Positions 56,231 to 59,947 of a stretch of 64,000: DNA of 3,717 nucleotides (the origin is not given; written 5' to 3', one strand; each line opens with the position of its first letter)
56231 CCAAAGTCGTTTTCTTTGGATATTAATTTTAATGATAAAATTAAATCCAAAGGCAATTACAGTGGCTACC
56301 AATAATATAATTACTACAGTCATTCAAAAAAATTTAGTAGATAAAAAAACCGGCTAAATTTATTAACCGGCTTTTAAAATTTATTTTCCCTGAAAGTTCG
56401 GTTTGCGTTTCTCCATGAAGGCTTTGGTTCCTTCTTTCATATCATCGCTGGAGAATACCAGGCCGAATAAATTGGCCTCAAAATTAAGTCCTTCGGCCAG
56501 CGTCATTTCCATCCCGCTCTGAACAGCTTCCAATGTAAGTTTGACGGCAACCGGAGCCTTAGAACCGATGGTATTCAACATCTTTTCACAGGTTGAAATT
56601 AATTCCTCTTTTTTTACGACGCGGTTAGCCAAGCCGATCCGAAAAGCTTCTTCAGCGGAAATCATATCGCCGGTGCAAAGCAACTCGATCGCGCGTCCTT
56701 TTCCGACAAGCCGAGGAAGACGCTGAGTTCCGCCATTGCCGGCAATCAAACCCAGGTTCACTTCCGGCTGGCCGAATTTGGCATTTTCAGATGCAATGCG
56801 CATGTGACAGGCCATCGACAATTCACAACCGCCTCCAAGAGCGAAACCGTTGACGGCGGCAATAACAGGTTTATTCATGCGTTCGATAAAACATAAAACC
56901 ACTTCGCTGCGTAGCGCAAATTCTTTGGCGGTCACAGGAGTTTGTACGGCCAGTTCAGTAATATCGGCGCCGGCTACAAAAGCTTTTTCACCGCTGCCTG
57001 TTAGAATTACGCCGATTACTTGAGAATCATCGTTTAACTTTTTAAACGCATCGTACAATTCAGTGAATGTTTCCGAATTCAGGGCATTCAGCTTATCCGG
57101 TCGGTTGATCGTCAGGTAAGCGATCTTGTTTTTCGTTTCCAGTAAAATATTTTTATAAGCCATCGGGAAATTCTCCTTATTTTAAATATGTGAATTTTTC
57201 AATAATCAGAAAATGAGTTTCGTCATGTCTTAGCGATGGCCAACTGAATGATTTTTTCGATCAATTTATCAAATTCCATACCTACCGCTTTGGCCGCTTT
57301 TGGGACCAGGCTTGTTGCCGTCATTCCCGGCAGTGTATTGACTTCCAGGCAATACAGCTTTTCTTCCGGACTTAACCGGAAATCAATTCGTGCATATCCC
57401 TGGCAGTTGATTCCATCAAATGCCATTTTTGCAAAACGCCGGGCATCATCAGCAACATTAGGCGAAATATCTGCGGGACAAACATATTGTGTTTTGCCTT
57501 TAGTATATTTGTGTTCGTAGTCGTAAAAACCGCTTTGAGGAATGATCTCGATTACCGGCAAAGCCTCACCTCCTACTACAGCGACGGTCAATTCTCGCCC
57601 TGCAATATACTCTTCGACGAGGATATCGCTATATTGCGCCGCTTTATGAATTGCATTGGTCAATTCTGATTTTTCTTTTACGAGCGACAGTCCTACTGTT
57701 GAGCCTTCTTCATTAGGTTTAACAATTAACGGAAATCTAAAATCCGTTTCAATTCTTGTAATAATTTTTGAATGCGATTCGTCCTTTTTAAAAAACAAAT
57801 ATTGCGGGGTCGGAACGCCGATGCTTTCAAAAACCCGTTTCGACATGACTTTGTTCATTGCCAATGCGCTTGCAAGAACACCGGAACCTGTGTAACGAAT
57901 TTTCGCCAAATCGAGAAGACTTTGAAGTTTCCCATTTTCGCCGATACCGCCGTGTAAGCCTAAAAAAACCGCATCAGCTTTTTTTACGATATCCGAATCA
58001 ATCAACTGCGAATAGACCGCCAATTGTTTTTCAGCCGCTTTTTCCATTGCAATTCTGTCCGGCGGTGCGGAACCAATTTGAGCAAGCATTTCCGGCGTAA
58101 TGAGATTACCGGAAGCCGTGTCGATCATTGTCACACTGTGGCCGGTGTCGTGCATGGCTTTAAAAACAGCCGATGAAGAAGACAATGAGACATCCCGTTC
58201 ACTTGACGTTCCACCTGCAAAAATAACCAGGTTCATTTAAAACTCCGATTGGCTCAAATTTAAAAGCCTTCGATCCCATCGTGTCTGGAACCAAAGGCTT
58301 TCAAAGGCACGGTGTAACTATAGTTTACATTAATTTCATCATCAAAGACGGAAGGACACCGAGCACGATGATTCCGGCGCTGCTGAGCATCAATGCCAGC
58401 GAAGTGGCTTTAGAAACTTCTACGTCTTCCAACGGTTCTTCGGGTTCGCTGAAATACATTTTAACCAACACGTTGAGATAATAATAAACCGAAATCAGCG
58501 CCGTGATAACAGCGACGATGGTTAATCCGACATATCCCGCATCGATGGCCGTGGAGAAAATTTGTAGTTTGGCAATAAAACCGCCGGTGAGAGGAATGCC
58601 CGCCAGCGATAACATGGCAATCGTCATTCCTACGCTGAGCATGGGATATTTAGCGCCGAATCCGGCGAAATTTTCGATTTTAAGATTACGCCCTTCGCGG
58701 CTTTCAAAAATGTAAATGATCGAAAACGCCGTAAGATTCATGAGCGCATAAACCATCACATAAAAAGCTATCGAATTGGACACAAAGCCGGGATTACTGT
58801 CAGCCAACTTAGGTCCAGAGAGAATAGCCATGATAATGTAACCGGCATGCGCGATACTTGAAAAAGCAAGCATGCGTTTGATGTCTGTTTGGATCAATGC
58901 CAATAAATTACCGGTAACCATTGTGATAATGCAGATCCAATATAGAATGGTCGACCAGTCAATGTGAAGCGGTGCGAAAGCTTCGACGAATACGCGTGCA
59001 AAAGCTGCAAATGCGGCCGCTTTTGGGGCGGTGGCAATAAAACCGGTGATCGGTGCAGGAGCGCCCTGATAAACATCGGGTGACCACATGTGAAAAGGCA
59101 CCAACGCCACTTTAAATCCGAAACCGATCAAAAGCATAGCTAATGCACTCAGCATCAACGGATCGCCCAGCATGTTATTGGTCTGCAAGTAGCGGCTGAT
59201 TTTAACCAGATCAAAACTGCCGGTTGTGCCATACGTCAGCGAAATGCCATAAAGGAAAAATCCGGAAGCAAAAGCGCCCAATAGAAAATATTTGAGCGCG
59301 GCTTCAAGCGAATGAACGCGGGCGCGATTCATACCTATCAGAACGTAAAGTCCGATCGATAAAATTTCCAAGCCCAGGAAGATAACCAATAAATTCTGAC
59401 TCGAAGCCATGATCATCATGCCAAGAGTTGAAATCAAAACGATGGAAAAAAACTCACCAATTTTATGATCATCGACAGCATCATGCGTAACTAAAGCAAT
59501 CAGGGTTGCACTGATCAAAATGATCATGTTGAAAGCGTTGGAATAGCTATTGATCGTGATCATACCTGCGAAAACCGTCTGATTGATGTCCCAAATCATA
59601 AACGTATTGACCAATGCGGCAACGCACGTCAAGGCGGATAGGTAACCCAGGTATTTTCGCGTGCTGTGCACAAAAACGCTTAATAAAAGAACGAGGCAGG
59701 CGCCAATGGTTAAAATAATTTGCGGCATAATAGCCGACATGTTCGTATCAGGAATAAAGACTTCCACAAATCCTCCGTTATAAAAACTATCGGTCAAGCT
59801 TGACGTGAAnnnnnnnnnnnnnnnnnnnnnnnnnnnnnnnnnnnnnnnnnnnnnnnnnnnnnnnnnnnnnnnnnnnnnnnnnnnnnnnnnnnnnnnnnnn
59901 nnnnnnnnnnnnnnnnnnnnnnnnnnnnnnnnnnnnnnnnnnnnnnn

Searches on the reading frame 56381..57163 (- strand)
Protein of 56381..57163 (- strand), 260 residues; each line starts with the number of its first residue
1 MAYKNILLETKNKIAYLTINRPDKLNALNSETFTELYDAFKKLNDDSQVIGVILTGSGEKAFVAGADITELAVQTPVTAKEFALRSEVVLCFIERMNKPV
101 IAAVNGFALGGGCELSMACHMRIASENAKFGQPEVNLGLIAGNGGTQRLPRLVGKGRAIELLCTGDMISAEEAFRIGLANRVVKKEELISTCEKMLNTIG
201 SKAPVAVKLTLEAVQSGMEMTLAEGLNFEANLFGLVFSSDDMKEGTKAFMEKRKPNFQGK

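Call 94: search_protein_families(library=pfam, proteins=[window:56381-57163:-], max_evalue=0.00001)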
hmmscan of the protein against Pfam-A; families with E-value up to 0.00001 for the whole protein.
window:56381-57163:- (260 aa): 2 families
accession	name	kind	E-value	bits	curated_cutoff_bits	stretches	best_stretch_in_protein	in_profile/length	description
PF00378.25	ECH_1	-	6e-72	242.4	27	1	9-259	1-250/251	Enoyl-CoA hydratase/isomerase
PF16113.10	ECH_2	-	1.1e-47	163.7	27.2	2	15-188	2-177/335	Enoyl-CoA hydratase/isomerase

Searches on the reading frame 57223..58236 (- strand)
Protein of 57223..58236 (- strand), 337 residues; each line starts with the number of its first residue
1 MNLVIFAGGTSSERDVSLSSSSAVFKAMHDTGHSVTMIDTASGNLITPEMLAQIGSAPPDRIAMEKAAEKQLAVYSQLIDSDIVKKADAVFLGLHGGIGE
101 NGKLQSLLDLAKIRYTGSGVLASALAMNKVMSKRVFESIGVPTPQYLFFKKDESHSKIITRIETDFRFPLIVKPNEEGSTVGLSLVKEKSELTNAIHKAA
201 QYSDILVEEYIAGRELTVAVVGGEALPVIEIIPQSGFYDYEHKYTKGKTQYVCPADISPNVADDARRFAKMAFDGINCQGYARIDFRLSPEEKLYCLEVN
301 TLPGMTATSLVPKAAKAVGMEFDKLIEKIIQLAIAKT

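Call 94: search_protein_families(library=pfam, proteins=[window:57223-58236:-], max_evalue=0.00001)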
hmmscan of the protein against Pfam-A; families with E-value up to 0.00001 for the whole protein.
window:57223-58236:- (337 aa): 7 families
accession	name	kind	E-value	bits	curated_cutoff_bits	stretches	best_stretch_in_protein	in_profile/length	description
PF07478.18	Dala_Dala_lig_C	-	2.9e-60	203.7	24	1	136-331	2-204/204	D-ala D-ala ligase C-terminus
PF01820.27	Dala_Dala_lig_N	-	2.1e-21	77.1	34.6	1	3-118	2-121/121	D-ala D-ala ligase N-terminus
PF08443.16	RimK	-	2.5e-09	37.4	21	1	126-309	1-173/188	RimK-like ATP-grasp domain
PF13535.11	ATP-grasp_4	-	6.2e-08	32.9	27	1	167-302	2-151/160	ATP-grasp domain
PF02655.19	ATP-grasp_3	-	1.2e-07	32.4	23.2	1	127-301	2-155/160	ATP-grasp domain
PF02222.28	ATP-grasp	-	1.3e-07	31.9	27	1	136-291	3-152/179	ATP-grasp domain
PF02786.22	CPSase_L_D2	-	3.3e-07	30.5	19.8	1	130-301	3-178/211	Carbamoyl-phosphate synthase L chain, ATP binding domain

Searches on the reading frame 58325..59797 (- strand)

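Call 94: search_protein_families(library=pfam, proteins=[window:58325-59797:-], max_evalue=0.00001)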
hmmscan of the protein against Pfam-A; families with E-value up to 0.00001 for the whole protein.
window:58325-59797:- (490 aa): 1 family
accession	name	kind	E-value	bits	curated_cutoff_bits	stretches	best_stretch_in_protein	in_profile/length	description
PF00361.26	Proton_antipo_M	-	2.1e-70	237.7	21.5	1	133-436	1-294/294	NADH:quinone oxidoreductase/Mrp antiporter, TM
